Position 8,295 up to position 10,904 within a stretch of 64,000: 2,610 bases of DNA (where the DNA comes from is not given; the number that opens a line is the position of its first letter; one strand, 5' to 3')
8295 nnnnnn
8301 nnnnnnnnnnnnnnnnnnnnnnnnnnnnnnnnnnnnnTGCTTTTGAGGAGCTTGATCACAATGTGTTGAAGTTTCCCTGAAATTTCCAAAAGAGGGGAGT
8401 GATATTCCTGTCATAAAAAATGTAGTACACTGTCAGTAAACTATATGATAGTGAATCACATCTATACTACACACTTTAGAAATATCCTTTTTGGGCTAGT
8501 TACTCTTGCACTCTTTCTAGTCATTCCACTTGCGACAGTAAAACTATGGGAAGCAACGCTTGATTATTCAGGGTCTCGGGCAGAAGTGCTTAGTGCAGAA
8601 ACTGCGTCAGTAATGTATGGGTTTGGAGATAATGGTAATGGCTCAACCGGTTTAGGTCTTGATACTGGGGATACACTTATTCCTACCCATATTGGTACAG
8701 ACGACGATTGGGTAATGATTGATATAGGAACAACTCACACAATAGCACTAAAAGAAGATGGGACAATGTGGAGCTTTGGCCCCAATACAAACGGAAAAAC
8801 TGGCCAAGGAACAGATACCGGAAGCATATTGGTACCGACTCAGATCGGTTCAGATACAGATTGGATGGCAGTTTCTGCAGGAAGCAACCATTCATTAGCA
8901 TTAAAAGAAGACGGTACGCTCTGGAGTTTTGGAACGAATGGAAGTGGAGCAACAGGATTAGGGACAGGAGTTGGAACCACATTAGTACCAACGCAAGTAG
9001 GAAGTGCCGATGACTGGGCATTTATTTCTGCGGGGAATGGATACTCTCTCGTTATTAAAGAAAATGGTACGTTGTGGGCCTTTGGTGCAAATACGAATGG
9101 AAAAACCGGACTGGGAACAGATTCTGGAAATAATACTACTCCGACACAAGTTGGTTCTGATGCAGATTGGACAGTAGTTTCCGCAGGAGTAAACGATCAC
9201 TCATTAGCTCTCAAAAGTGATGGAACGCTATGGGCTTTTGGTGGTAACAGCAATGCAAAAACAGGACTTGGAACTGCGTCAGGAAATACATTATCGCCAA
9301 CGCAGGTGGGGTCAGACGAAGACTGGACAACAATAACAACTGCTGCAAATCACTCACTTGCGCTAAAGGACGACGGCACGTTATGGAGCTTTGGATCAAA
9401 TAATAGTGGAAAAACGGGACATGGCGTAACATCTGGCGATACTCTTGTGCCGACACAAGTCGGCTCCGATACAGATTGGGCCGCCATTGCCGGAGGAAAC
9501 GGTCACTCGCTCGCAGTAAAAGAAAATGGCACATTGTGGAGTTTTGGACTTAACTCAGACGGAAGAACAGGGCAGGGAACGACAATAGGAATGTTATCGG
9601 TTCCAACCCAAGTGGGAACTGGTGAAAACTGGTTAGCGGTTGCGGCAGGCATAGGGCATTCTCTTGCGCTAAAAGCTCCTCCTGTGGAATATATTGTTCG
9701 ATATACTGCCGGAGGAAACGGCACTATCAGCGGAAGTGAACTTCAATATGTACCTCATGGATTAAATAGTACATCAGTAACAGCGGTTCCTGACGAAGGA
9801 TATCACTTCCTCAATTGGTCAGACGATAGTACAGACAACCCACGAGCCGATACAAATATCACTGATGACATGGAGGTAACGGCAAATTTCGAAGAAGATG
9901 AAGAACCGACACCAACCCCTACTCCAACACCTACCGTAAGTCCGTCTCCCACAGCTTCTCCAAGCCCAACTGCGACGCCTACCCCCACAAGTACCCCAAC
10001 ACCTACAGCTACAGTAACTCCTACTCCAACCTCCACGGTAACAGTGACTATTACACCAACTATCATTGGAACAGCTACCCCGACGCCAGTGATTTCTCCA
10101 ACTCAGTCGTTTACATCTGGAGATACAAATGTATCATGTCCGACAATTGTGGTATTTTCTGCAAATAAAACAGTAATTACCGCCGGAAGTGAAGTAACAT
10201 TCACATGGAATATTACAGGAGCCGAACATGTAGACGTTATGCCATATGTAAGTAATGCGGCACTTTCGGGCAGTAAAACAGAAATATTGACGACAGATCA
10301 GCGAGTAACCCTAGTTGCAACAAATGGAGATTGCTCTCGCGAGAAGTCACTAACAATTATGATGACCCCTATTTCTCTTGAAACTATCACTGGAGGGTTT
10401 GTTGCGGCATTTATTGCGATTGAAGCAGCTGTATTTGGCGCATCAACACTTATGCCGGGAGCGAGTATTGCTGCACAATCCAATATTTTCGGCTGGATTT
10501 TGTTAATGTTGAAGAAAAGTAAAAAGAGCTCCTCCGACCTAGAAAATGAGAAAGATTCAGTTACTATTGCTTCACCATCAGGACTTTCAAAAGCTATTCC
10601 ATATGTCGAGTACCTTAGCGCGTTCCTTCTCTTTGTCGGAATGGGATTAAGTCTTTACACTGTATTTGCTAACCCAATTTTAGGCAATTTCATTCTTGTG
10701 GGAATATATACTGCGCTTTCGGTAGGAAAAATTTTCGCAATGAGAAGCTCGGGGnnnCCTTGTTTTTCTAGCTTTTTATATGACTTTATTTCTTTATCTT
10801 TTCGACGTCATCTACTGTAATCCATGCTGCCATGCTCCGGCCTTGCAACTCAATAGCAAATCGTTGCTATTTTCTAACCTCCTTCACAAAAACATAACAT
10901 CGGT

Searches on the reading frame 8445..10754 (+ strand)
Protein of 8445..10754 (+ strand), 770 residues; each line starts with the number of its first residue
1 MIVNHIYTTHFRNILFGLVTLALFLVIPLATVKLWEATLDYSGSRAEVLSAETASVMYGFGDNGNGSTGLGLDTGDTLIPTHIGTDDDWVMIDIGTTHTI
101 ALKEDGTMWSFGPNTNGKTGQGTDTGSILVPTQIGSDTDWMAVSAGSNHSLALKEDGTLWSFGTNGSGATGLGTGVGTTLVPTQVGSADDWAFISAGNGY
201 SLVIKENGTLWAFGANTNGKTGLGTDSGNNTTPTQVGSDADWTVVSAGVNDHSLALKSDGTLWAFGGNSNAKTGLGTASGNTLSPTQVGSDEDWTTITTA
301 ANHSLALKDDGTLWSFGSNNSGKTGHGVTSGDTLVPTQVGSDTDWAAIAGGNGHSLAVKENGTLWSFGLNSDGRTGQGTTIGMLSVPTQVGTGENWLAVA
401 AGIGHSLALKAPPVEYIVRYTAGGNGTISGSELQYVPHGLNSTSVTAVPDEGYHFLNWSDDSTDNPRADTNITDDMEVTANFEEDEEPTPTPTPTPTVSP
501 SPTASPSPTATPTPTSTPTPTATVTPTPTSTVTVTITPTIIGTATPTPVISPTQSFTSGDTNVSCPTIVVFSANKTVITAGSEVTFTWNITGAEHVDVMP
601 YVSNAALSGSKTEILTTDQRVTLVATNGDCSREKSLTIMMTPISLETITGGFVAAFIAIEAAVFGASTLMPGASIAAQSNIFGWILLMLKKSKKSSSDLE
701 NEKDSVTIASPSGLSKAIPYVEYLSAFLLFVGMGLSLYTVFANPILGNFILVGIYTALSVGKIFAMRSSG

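Call 3: search_protein_families(library=pfam, proteins=[window:8445-10754:+], max_evalue=1)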
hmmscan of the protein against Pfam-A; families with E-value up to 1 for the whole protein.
window:8445-10754:+ (770 aa): 6 families
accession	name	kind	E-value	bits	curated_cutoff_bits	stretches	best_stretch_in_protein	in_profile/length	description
PF25390.1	WD40_RLD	-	2.1e-70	238.3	150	2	140-410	33-314/363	RCC1-like domain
PF00415.24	RCC1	-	3e-45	153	21.7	7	105-153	1-50/50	Regulator of chromosome condensation (RCC1) repeat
PF13540.12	RCC1_2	-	1e-42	143.3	22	6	142-168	3-29/30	Regulator of chromosome condensation (RCC1) repeat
PF18998.6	Flg_new_2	-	3.4e-14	53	23.6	1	416-485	1-72/73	Divergent InlB B-repeat domain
PF09479.16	Flg_new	-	0.002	18.6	27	1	416-478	1-62/65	Listeria-Bacteroides repeat domain (List_Bact_rpt)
PF25384.1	Alsin_RLD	-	0.078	12.7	100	0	312-395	243-322/405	Alsin RCC1-like domain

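Call 4: search_protein_families(library=ncbifam, proteins=[window:8445-10754:+], max_evalue=1)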
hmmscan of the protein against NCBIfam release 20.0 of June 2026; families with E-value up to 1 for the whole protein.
window:8445-10754:+ (770 aa): 2 families
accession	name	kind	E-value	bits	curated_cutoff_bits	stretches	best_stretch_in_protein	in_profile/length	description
NF037973.1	metallo_SslE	exception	0.00084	16.8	3000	1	485-566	47-126/1519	lipoprotein metalloprotease SslE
TIGR04526.1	predic_Ig_block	subfamily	0.06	12.3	150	1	462-557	59-147/693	putative immunoglobulin-blocking virulence protein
